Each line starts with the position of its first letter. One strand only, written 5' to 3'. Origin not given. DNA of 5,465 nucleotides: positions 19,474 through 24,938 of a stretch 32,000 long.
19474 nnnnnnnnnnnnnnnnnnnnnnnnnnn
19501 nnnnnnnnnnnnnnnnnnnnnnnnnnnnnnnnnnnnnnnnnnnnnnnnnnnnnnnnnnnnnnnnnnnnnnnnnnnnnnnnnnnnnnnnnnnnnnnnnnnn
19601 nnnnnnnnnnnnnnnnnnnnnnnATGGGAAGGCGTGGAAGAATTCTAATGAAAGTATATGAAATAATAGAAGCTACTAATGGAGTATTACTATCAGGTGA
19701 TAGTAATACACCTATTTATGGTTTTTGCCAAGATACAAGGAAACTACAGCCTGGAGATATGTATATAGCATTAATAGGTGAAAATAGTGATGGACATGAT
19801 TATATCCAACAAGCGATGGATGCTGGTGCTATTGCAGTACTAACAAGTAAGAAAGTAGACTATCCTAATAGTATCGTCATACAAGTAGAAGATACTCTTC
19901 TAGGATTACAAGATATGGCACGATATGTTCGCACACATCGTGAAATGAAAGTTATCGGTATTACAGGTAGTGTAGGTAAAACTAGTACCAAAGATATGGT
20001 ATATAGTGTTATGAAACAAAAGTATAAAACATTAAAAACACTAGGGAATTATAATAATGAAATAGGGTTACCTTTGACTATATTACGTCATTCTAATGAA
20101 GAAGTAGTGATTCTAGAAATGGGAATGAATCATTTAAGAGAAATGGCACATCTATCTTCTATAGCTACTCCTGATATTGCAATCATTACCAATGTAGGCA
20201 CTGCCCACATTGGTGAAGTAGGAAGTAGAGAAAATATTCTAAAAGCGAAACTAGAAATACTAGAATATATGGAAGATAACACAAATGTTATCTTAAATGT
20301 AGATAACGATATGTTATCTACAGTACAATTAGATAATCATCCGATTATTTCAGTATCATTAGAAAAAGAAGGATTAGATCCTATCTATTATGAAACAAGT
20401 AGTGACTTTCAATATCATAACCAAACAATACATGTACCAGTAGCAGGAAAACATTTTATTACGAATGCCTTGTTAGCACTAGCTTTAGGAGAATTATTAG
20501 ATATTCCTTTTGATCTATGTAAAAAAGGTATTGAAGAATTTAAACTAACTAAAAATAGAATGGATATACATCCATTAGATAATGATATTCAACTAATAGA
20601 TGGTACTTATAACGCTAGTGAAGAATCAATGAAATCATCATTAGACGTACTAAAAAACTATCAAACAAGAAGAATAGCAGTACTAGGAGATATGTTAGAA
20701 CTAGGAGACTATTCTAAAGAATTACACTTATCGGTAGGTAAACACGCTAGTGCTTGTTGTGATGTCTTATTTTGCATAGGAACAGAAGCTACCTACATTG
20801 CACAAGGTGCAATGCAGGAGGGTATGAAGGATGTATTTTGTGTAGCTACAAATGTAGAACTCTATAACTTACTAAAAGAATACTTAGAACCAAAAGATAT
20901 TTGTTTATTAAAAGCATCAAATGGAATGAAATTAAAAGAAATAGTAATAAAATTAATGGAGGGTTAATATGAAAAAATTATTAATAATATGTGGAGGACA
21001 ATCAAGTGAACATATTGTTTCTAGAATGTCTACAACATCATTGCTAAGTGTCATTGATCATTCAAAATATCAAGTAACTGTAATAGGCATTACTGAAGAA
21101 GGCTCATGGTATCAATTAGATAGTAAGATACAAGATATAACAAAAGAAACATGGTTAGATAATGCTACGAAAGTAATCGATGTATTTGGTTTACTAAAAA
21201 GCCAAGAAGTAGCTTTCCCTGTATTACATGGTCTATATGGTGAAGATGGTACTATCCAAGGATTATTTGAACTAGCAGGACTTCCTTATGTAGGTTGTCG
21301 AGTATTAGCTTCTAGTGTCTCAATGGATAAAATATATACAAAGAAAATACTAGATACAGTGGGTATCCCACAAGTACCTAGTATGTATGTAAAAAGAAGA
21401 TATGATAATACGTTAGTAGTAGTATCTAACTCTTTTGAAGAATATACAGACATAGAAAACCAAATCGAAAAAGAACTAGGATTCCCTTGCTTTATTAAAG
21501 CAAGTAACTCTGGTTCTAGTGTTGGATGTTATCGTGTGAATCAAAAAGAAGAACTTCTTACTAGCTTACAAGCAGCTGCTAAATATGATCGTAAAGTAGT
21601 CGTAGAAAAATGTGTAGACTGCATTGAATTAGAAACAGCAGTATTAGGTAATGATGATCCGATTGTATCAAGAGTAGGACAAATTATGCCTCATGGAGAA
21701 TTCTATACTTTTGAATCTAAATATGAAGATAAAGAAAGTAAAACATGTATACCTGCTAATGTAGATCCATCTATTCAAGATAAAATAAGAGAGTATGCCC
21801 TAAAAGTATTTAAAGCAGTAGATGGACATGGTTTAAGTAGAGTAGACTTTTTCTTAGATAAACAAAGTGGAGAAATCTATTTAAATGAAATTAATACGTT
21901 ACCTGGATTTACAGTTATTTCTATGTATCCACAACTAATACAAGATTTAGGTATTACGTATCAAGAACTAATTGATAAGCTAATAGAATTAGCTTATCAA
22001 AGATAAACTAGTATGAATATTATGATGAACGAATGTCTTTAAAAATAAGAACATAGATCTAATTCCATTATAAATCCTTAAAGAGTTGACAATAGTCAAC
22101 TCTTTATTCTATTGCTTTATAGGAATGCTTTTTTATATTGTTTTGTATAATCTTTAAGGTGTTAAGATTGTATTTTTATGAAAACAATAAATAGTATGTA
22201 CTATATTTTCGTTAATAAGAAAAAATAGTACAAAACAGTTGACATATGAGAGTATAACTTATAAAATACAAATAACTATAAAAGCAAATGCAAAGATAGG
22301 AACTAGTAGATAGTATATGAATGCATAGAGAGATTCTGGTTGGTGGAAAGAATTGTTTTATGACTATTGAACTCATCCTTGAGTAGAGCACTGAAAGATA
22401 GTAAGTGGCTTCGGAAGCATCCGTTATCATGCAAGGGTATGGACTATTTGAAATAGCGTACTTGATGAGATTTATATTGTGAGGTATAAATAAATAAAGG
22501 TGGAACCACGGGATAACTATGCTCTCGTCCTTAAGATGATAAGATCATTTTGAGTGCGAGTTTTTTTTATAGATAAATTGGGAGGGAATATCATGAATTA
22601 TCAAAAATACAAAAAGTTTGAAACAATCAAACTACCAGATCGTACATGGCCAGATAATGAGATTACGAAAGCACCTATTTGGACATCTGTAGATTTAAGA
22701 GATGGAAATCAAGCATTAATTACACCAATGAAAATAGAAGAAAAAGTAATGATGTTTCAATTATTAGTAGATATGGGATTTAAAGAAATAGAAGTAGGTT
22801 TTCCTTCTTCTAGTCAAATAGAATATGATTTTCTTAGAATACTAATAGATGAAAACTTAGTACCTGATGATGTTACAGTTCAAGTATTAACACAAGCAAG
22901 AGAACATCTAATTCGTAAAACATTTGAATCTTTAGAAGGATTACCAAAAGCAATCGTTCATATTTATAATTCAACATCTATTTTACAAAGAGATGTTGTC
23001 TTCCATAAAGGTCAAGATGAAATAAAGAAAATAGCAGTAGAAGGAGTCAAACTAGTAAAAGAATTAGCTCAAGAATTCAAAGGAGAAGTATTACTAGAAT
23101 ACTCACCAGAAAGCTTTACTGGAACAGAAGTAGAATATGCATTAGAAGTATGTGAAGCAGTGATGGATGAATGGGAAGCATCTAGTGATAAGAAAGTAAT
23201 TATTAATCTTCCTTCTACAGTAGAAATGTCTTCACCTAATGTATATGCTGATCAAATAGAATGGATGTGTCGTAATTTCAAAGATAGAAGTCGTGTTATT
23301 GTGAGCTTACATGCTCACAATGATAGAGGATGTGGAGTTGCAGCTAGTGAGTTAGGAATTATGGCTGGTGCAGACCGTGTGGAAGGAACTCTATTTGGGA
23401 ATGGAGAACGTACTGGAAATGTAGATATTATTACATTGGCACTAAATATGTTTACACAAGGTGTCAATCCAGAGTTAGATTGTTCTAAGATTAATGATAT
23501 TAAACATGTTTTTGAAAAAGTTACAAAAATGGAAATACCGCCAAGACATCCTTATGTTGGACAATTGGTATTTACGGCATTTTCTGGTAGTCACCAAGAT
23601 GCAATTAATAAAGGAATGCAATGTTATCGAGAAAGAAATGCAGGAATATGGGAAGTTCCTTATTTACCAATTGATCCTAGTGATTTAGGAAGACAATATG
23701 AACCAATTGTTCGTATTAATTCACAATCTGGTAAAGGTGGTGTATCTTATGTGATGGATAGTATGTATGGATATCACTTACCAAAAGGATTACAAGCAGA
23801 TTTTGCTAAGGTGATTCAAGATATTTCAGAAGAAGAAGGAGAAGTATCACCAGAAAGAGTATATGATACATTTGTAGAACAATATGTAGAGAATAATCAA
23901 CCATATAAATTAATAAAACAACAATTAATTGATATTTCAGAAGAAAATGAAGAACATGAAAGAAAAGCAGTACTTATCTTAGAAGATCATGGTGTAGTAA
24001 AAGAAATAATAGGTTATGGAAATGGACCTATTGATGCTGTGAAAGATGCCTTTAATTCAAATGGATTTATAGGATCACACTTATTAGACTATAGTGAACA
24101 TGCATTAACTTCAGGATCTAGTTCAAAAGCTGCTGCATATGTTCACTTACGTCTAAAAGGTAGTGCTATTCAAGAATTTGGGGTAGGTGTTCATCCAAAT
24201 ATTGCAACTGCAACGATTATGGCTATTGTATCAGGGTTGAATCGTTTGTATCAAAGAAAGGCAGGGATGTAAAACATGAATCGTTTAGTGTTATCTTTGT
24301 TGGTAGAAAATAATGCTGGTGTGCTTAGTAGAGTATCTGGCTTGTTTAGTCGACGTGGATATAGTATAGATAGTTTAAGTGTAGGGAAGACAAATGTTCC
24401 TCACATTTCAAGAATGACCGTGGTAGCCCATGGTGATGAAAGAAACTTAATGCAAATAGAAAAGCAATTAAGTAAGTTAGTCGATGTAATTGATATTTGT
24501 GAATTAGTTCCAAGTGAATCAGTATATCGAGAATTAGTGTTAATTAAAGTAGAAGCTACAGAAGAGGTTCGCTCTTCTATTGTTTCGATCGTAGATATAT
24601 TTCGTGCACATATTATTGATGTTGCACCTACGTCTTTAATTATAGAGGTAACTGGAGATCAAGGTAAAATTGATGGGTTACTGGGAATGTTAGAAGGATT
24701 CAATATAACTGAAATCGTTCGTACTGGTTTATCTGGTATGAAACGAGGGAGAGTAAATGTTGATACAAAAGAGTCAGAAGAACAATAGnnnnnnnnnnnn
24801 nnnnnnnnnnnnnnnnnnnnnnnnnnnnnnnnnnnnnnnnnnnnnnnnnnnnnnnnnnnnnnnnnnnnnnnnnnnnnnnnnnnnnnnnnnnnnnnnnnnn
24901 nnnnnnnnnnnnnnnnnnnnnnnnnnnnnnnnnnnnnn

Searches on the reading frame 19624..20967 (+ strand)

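Call 6: search_protein_families(library=pfam, proteins=[window:19624-20967:+])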
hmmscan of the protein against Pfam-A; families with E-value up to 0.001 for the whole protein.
window:19624-20967:+ (447 aa): 3 families
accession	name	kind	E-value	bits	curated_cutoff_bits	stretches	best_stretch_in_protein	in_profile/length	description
PF08245.18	Mur_ligase_M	-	2e-44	152.4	24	1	113-288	1-199/200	Mur ligase middle domain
PF02875.26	Mur_ligase_C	-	3.7e-15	57.3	28.4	1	312-432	2-126/127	Mur ligase, glutamate ligase domain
PF01225.30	Mur_ligase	-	3.2e-06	27.9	21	1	32-86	3-78/95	Mur ligase family, catalytic domain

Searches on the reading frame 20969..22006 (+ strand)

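Call 27: search_protein_families(library=pfam, proteins=[window:20969-22006:+], max_evalue=0.01)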
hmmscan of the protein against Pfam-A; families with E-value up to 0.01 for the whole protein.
window:20969-22006:+ (345 aa): 4 families
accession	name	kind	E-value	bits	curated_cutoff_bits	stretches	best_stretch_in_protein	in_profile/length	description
PF07478.18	Dala_Dala_lig_C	-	8.4e-67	225.1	24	1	153-340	18-204/204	D-ala D-ala ligase C-terminus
PF01820.27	Dala_Dala_lig_N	-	9.9e-30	104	34.6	1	3-110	1-121/121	D-ala D-ala ligase N-terminus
PF02222.28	ATP-grasp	-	4.7e-13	49.6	27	1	164-309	23-160/179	ATP-grasp domain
PF02786.22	CPSase_L_D2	-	7e-09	35.9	19.8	1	158-310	25-178/211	Carbamoyl-phosphate synthase L chain, ATP binding domain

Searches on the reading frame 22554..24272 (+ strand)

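Call 27: search_protein_families(library=pfam, proteins=[window:22554-24272:+], max_evalue=0.01)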
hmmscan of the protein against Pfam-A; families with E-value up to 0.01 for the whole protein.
window:22554-24272:+ (572 aa): 3 families
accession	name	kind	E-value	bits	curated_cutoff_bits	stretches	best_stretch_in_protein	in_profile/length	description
PF00682.25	HMGL-like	-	2.2e-71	240.7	29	1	41-318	2-258/260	HMGL-like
PF22615.1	IPMS_D2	-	2.7e-34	117.7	27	1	338-401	2-65/66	Alpha-isopropylmalate synthase, post-catalytic domain-like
PF08502.15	LeuA_dimer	-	7.1e-23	81.4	24.9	1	430-566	1-131/131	LeuA allosteric (dimerisation) domain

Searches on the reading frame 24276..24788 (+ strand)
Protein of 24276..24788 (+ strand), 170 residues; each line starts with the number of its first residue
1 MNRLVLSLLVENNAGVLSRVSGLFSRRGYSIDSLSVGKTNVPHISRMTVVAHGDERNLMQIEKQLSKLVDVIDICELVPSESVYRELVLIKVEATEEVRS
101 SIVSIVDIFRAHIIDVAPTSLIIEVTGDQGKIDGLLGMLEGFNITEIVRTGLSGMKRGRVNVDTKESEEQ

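Call 27: search_protein_families(library=pfam, proteins=[window:24276-24788:+], max_evalue=0.01)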
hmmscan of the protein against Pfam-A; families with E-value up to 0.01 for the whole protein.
window:24276-24788:+ (170 aa): 4 families
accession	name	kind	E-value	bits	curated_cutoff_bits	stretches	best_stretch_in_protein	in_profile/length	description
PF10369.15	ALS_ss_C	-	1e-27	96.4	23.2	1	85-158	1-74/74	Small subunit of acetolactate synthase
PF22629.2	ACT_AHAS_ss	-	5.8e-24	84.5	27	1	6-73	1-67/67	AHAS small subunit-like ACT domain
PF13710.12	ACT_5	-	3.2e-15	56.1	27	1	14-74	3-62/62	ACT domain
PF01842.31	ACT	-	6.8e-11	42.2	27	1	5-69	2-65/66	ACT domain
